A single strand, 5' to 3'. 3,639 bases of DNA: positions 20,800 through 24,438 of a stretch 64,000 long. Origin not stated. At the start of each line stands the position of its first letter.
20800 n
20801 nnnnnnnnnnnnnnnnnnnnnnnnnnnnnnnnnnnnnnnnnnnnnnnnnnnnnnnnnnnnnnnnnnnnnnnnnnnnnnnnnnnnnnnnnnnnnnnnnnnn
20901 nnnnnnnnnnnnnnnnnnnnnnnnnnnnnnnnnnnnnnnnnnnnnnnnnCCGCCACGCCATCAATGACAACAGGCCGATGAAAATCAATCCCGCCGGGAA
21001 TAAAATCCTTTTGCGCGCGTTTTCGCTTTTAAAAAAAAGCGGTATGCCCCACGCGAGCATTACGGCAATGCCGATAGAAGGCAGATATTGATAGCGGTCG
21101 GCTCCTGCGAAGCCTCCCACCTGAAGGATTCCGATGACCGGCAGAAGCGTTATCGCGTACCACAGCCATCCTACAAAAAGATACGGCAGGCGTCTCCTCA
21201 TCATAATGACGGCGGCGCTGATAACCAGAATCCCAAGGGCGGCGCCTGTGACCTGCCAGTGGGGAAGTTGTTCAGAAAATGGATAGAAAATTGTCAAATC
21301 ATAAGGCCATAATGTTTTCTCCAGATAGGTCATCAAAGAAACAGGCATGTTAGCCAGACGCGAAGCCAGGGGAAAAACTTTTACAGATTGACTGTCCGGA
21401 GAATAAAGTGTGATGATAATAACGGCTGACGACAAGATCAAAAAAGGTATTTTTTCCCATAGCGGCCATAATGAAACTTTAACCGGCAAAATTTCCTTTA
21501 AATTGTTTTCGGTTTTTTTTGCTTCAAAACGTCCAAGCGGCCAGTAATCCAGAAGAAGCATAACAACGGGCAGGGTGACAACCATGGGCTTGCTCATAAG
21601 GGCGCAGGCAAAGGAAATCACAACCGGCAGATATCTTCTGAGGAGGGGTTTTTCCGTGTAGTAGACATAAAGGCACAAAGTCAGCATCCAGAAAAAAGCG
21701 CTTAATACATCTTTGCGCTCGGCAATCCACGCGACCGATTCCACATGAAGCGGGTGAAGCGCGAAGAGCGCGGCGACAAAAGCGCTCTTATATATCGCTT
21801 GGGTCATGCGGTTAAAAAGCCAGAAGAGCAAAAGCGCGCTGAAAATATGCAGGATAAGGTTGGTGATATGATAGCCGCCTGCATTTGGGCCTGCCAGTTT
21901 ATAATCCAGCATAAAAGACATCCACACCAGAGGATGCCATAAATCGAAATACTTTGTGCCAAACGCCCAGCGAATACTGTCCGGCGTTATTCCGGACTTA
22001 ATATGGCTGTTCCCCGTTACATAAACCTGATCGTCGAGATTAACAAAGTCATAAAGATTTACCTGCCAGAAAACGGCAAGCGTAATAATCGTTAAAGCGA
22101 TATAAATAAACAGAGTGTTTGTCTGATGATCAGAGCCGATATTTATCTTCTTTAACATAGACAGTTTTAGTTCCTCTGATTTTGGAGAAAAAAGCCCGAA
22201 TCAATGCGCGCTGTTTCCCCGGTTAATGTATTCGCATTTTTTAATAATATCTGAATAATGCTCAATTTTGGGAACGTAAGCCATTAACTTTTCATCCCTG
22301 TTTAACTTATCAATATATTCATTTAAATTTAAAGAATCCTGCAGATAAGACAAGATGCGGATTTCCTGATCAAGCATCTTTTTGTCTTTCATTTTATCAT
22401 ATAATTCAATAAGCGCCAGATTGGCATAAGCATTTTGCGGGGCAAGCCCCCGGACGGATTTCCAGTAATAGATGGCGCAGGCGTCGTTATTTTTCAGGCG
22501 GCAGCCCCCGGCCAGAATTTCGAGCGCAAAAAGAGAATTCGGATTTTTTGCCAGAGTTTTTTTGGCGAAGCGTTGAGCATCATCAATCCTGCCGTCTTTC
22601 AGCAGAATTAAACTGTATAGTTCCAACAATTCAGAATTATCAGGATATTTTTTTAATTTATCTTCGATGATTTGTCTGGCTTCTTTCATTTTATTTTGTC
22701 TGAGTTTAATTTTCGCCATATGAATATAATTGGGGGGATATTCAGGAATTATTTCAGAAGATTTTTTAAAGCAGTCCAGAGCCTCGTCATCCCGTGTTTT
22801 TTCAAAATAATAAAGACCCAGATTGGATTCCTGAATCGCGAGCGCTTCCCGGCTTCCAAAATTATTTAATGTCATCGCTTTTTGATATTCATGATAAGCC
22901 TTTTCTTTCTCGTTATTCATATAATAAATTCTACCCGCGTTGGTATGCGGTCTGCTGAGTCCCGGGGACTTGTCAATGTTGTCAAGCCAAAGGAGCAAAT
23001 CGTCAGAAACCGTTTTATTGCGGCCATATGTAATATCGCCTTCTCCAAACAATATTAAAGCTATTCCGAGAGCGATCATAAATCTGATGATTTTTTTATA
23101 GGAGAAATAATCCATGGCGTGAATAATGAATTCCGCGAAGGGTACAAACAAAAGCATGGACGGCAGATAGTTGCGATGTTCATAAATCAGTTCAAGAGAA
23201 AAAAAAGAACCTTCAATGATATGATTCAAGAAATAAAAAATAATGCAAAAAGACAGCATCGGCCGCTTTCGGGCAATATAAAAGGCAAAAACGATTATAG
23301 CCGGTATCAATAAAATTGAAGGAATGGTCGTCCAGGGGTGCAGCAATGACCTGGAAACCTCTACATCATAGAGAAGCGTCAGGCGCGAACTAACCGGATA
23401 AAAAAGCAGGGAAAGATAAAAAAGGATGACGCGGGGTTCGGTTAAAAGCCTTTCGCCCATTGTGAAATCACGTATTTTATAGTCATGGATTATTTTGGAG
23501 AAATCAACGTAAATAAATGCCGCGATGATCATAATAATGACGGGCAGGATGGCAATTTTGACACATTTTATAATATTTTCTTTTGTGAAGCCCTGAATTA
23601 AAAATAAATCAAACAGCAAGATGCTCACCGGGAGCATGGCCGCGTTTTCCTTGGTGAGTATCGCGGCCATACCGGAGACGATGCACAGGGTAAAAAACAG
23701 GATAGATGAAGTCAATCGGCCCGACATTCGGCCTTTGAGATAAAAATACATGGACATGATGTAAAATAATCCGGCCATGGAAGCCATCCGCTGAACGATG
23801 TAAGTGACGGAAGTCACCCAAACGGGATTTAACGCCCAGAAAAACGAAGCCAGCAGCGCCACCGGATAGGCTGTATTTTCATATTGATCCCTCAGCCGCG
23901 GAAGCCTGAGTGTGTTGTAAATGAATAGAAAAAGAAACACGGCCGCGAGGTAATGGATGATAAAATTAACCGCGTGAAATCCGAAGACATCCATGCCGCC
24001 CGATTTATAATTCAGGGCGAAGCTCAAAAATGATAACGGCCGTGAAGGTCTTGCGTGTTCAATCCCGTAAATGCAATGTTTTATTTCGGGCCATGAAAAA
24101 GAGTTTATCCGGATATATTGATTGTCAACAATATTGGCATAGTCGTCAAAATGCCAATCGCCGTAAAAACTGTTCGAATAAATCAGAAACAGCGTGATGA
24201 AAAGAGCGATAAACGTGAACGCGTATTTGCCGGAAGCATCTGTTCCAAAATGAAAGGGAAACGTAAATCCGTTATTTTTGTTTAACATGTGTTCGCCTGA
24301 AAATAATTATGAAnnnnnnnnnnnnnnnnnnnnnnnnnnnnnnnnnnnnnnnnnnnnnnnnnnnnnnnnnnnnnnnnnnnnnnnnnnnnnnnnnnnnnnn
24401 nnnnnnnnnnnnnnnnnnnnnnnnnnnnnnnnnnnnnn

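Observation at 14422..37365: Candidate undescribed system: type IV pilus locus split by a 17-kb lipid-linked glycosylation island with four TMTC-like GT-C/TPR transferases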

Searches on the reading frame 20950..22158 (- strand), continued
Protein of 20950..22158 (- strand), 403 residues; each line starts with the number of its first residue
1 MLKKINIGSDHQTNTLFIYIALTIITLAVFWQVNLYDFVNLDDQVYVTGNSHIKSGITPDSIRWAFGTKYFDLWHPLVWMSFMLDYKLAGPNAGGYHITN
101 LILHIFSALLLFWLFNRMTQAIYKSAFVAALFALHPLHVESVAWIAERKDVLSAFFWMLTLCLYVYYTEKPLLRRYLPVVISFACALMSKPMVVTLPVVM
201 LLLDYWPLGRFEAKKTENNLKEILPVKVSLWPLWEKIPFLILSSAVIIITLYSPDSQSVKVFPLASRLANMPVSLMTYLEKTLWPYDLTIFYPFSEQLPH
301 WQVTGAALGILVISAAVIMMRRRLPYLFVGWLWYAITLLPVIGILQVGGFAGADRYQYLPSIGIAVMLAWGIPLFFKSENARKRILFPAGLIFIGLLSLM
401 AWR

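Call 15: find_encoding_contigs(protein=P0116, flank=10000, max_places=3)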
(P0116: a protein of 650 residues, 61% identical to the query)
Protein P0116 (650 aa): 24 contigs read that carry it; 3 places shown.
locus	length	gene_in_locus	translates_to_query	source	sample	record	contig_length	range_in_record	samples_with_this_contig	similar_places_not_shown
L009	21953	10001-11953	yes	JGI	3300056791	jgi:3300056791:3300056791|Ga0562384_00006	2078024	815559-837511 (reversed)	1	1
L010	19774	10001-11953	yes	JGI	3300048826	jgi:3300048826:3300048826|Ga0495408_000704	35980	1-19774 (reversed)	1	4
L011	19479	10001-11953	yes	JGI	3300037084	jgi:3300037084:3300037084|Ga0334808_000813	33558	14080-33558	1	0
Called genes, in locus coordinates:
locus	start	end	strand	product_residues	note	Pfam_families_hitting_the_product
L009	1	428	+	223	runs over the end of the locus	PF04263:TPK_catalytic, PF04265:TPK_B1_binding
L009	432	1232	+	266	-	PF08543:Phos_pyr_kin, PF00294:PfkB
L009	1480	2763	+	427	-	PF01964:ThiC_Rad_SAM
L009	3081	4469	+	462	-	PF01743:PolyA_pol, PF12627:PolyA_pol_RNAbd, PF01966:HD, PF13735:tRNA_NucTran2_2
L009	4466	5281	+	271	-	PF05036:SPOR, PF00877:NLPC_P60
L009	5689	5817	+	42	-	-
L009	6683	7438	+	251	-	PF02463:SMC_N (faint), PF00005:ABC_tran, PF13304:AAA_21 (faint)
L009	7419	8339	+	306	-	PF01458:SUFBD_core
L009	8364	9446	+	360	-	PF04321:RmlD_sub_bind, PF01073:3Beta_HSD, PF01370:Epimerase, PF02719:Polysacc_synt_2, PF16363:GDP_Man_Dehyd, PF07993:NAD_binding_4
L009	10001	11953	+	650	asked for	PF00515:TPR_1 (weak), PF13424:TPR_12, PF13414:TPR_11, PF00515:TPR_1, PF13432:TPR_16, PF13414:TPR_11, PF13414:TPR_11, PF13414:TPR_11, +16 more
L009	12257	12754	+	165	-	PF02915:Rubrerythrin, PF21349:RUBY_RBDX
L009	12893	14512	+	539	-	PF02690:Na_Pi_cotrans, PF01895:PhoU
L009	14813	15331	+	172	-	PF02915:Rubrerythrin, PF13668:Ferritin_2 (weak)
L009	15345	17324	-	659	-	PF00005:ABC_tran, PF02463:SMC_N (faint), PF13555:AAA_29 (faint), PF13304:AAA_21 (faint), PF12848:ABC_tran_Xtn, PF00005:ABC_tran, PF16326:ABC_tran_CTD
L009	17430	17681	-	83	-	PF00872:Transposase_mut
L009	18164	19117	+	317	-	-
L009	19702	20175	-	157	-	PF00719:Pyrophosphatase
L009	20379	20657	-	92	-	PF02597:ThiS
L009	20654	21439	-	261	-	PF00899:ThiF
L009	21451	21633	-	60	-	-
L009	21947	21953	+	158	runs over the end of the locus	PF00037:Fer4 (faint), PF12797:Fer4_2 (faint), PF12838:Fer4_7 (faint), PF13237:Fer4_10 (faint), PF12800:Fer4_4 (faint), PF13183:Fer4_8 (faint), PF13247:Fer4_11, PF12837:Fer4_6 (weak), +2 more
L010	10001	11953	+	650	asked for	PF00515:TPR_1 (weak), PF13424:TPR_12, PF13414:TPR_11, PF00515:TPR_1, PF13432:TPR_16, PF13414:TPR_11, PF13414:TPR_11, PF13414:TPR_11, +16 more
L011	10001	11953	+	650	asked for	PF00515:TPR_1 (weak), PF13424:TPR_12, PF13414:TPR_11, PF00515:TPR_1, PF13432:TPR_16, PF13414:TPR_11, PF13414:TPR_11, PF13414:TPR_11, +16 more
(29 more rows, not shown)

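Call 16: find_encoding_contigs(protein=P0087, flank=10000, max_places=2)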
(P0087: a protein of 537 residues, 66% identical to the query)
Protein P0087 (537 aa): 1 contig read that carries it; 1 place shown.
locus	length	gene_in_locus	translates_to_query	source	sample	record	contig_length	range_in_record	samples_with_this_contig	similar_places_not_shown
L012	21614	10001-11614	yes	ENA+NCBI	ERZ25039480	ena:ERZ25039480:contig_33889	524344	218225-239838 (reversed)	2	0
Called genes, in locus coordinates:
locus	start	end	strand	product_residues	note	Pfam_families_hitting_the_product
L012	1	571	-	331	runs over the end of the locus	-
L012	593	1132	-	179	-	PF19657:DUF6160 (weak)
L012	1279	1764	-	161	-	PF19657:DUF6160 (weak)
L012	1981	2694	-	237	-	-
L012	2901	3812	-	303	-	PF26514:DUF8173 (weak)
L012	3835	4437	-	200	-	PF09335:VTT_dom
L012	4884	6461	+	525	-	PF13424:TPR_12, PF00515:TPR_1 (weak), PF13371:TPR_9 (weak), PF13414:TPR_11, PF13432:TPR_16 (weak), PF00515:TPR_1, PF07719:TPR_2, PF13414:TPR_11, +3 more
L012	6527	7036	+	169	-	-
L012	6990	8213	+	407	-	PF13431:TPR_17 (faint), PF00515:TPR_1, PF07719:TPR_2 (weak), PF13424:TPR_12 (weak), PF13432:TPR_16 (weak), PF13414:TPR_11, PF00515:TPR_1 (weak), PF13414:TPR_11, +5 more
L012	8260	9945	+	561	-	PF13414:TPR_11 (weak), PF00515:TPR_1 (weak), PF13414:TPR_11 (weak), PF00515:TPR_1, PF07719:TPR_2, PF13181:TPR_8 (weak), PF13414:TPR_11, PF13432:TPR_16 (weak), +8 more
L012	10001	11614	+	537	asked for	PF13414:TPR_11, PF13431:TPR_17, PF00515:TPR_1, PF07719:TPR_2, PF13181:TPR_8, PF13414:TPR_11, PF13424:TPR_12, PF13432:TPR_16, +4 more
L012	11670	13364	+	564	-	PF00515:TPR_1 (weak), PF13424:TPR_12, PF13414:TPR_11, PF00515:TPR_1, PF07719:TPR_2, PF13371:TPR_9 (weak), PF13414:TPR_11, PF00515:TPR_1, +8 more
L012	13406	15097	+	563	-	PF13414:TPR_11, PF13424:TPR_12 (weak), PF00515:TPR_1, PF07719:TPR_2, PF13181:TPR_8 (weak), PF13371:TPR_9 (weak), PF00515:TPR_1, PF13414:TPR_11, +8 more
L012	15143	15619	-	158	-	PF07879:PHB_acc_N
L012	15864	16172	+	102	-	-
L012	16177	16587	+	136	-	-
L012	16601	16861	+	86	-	-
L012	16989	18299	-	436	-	PF01041:DegT_DnrJ_EryC1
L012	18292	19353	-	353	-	PF01073:3Beta_HSD, PF01370:Epimerase, PF16363:GDP_Man_Dehyd, PF07993:NAD_binding_4, PF02719:Polysacc_synt_2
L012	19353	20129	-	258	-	PF00483:NTP_transferase, PF12804:NTP_transf_3 (weak)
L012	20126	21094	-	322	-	PF00535:Glycos_transf_2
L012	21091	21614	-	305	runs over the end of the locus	PF01370:Epimerase, PF16363:GDP_Man_Dehyd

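Call 18: search_solved_structures(query=window:20950-22158:-, max_evalue=10, show_alignments=2)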
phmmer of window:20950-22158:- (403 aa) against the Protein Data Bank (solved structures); distinct sequences matched with E-value up to 10: 0.

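Call 29: predict_structure(alignment_id=A1)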
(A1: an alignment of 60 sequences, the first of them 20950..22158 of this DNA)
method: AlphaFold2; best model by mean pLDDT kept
length: 403 residues; sequences in the alignment: 60
mean_pLDDT: 75.4   pTM: 0.79
mean pLDDT of the five models: 75.4, 74.6, 72.1, 62.6, 61.1
residues with pLDDT >= 90: 42; 70-90: 242; 50-70: 93; < 50: 26
segments of 3 or more residues with pLDDT < 50: 1-4, 140-143, 215-225, 351-354
pLDDT, mean of each block of 10 residues (from residue 1): 57 90 89 66 59 76 80 72 63 69 90 90 89 70 58 87 90 88 84 80 81 51 54 86 82 57 74 82 68 65 87 88 82 80 56 56 85 82 80 78 65
secondary structure, 60 per line:
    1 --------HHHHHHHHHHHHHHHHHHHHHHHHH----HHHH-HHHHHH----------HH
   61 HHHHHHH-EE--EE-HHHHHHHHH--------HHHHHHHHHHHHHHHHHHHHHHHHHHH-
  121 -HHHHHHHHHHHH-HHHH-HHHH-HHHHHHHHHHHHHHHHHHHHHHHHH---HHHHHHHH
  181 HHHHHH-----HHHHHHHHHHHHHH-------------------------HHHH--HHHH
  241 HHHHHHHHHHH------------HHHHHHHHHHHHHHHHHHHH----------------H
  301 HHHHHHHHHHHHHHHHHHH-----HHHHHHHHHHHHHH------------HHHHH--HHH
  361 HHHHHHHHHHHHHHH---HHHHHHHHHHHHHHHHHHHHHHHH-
elements in order: H9-33 H38-41 H43-48 H59-67 H76-84 H93-119 H122-133 H135-138 H140-143 H145-169 H173-186 H192-205 H231-234 H237-251 H264-283 H300-319 H325-338 H351-355 H358-375 H379-402

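Call 32: fold_search(model_id=the predicted structure, library=pdb)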
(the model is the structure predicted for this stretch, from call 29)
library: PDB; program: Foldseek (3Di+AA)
matches with E <= 10: 229; with E <= 0.001: 0
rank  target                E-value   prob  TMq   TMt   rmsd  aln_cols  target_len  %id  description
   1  8agb_A                1.4e-02  1.00  0.46  0.32  14.0       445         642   11  Structure of yeast oligosaccharylransferase complex with lipid-linked oligosaccharide bound (released 2022-12-07)
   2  6ftg_5                1.9e-02  1.00  0.46  0.31  16.6       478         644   13  Subtomogram average of OST-containing ribosome-translocon complexes from canine rough microsomal membranes (released 2018-03-21)
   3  6c26_A                2.1e-02  1.00  0.44  0.30  14.4       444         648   10  The Cryo-EM structure of a eukaryotic oligosaccharyl transferase complex (released 2018-01-31)
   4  8age_A                2.2e-02  1.00  0.43  0.30  13.6       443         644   13  Structure of yeast oligosaccharylransferase complex with acceptor peptide bound (released 2022-12-07)
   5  8pn9_A                2.6e-02  0.99  0.40  0.28  17.2       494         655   12  Structure of human oligosaccharyltransferase OST-A complex bound to NGI-1 (released 2024-05-08)
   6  6ezn_F                3.1e-02  1.00  0.41  0.28  15.2       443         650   13  Cryo-EM structure of the yeast oligosaccharyltransferase (OST) complex (released 2018-01-17)
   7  6gxc_A                4.1e-02  0.99  0.40  0.26  12.1       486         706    9  Bacterial oligosaccharyltransferase PglB in complex with an inhibitory peptide and a reactive lipid-linked oligosaccha (released 2018-11-14)
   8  8agc_A                6.4e-02  0.99  0.44  0.28  15.2       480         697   13  Structure of yeast oligosaccharylransferase complex with lipid-linked oligosaccharide and non-acceptor peptide bound (released 2022-12-07)
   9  7oci_F                1.1e-01  0.98  0.40  0.27  16.2       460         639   10  Cryo-EM structure of yeast Ost6p containing oligosaccharyltransferase complex (released 2022-02-16)
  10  5ogl_A                1.1e-01  0.97  0.42  0.27  11.7       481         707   10  Structure of bacterial oligosaccharyltransferase PglB in complex with an acceptor peptide and an lipid-linked oligosac (released 2017-10-25)
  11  7c77_B                1.5e-01  0.21  0.18  0.15  25.3       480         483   11  Cryo-EM structure of mouse TLR3 in complex with UNC93B1 (released 2021-01-06)
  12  6wby                  1.9e-01  0.94  0.40  0.16  11.3       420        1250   12  Single-Particle Cryo-EM Structure of Arabinofuranosyltransferase AftD from Mycobacteria, Mutant R1389S Class 2 (released 2020-05-13)
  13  6s7t_A                2.3e-01  0.94  0.40  0.26  16.5       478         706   11  Cryo-EM structure of human oligosaccharyltransferase complex OST-B (released 2019-12-18)
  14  7zli_A                2.6e-01  0.80  0.33  0.22  11.7       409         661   11  Cryo-EM structure of C-mannosyltransferase CeDPY19, in complex with Dol25-P-Man and bound to CMT2-Fab and anti-Fab nan (released 2023-01-11)
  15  8jzs_A                3.0e-01  0.10  0.12  0.11  21.6       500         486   10  Outward-facing SLC15A4 dimer (released 2023-09-27)
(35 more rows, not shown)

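Call 35: search_solved_structures(query=A2, max_evalue=10, show_alignments=2)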
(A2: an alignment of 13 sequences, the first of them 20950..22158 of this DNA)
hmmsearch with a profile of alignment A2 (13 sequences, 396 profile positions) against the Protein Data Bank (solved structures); distinct sequences matched with E-value up to 10: 0.

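Call 69: search_protein_families(library=pfam, alignment_id=A2, max_evalue=1)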
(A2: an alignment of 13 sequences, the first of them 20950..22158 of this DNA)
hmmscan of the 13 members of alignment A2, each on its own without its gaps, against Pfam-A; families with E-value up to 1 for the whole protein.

A. member 1, window:20950-22158:- (403 aa): 1 family
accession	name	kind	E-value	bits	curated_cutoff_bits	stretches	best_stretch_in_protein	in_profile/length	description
PF13231.12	PMT_2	-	1.3e-05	25.9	26.1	1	86-202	14-127/160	Dolichyl-phosphate-mannose-protein mannosyltransferase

B. families by the number of members that match (of 13 scanned): 1 family
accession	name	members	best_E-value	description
PF13231.12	PMT_2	6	1.3e-05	Dolichyl-phosphate-mannose-protein mannosyltransferase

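Call 70: search_dna_similar(query=window:20950-22158:-, collection=plasmids, mode=protein, max_evalue=0.001, max_rows=20)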
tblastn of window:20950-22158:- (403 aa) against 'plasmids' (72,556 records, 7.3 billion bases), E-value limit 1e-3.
Records with a match: 1; places in all: 1; records where one place covers at least 80% of the query: 0.
Best place of each record, by identity: <60% 1.
By first word of the organism name: Haladaptatus 1.
By predicted mobility (MOB-suite, as given by PLSDB): non-mobilizable 1.
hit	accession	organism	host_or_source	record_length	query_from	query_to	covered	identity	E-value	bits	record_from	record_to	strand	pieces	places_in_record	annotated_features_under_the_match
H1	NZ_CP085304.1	Haladaptatus pallidirubidus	cell culture,saline soil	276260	74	190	29%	32.5%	1e-6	59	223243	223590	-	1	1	hypothetical protein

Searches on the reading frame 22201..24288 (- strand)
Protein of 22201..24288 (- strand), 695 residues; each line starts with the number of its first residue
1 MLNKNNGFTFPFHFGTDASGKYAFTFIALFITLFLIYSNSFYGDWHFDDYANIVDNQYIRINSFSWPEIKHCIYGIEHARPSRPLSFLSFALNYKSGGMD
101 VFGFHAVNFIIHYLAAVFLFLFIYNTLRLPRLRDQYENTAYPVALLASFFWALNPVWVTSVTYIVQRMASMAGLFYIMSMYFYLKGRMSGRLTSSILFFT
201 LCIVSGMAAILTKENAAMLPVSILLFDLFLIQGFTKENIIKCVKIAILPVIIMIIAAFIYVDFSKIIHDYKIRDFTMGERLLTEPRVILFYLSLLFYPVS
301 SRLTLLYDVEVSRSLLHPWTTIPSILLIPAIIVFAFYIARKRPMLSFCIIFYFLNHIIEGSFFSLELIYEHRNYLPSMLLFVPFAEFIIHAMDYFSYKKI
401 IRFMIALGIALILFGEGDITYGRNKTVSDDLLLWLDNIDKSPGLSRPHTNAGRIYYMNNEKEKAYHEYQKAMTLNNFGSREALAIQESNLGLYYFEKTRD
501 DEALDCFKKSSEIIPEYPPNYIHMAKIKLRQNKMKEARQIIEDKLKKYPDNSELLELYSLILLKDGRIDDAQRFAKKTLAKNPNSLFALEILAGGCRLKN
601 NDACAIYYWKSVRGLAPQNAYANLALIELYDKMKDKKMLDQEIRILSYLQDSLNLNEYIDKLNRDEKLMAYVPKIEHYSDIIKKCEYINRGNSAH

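Call 3: search_protein_families(library=pfam, proteins=[window:22201-24288:-], max_evalue=0.01)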
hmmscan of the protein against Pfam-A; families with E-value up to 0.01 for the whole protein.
window:22201-24288:- (695 aa): 12 families
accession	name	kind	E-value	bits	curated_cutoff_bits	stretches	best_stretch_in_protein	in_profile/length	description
PF07719.23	TPR_2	-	2.6e-12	46.3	27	0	448-475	4-31/34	Tetratricopeptide repeat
PF14559.12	TPR_19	-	1.5e-10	41.7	25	2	529-585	2-59/68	Tetratricopeptide repeat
PF23914.1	TPR_CcmH_CycH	-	1.4e-07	31.9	42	1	490-572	56-141/158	Cytochrome c-type biogenesis protein H TPR domain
PF13424.12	TPR_12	-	4.2e-07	30.5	30.1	0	449-513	7-74/77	Tetratricopeptide repeat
PF13428.12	TPR_14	-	4.5e-06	27.3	23.5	0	521-558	4-41/44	Tetratricopeptide repeat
PF12895.13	ANAPC3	-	7e-06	26.7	27.2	0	490-542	29-80/82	Anaphase-promoting complex, cyclosome, subunit 3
PF13431.12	TPR_17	-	4.1e-05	24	24.4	0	545-572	6-33/34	Tetratricopeptide repeat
PF00515.34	TPR_1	-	0.0001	22.4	27.8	0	488-517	5-34/34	Tetratricopeptide repeat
PF13181.12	TPR_8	-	0.00031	21.1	25.7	0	489-516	6-33/34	Tetratricopeptide repeat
PF13432.12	TPR_16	-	0.0026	18.6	32.7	0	525-584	4-63/65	Tetratricopeptide repeat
PF25064.1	ARM_TT21_5th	-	0.0064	17.2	27.8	0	523-582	6-65/117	TT21 fifth ARM repeats domain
PF13174.12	TPR_6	-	0.0079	17.2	26.3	0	523-550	5-32/33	Tetratricopeptide repeat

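Call 9: search_protein_families(library=ncbifam, proteins=[window:22201-24288:-], max_evalue=0.001)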
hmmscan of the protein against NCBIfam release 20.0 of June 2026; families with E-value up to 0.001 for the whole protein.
window:22201-24288:- (695 aa): 7 families
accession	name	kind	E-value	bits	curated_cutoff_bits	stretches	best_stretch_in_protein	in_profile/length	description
TIGR02917.1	PEP_TPR_lipo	equivalog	5.3e-13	47.8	312.2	1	490-636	471-617/899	XrtA/PEP-CTERM system TPR-repeat protein PrsT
TIGR00990.1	3a0801s09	subfamily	2e-08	33.4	757.25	1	461-592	310-439/615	mitochondrial import receptor subunit TOM70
TIGR02521.1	type_IV_pilW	equivalog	1.1e-07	31.6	154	1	450-578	104-229/234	type IV pilus biogenesis/stability protein PilW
NF008757.0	PRK11788.1-5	equivalog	5.8e-05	22.4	363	1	455-586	190-316/388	lipopolysaccharide assembly protein LapB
NF033762.1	social_mot_Tgl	equivalog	0.00011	21.7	225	1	440-580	95-232/252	social motility TPR repeat lipoprotein Tgl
NF033920.0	C39_PA2778_fam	equivalog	0.00048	19.6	150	0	498-582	170-254/255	PA2778 family cysteine peptidase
NF040959.1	MamA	equivalog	0.00063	19.2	200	0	489-588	76-175/204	magnetosome protein MamA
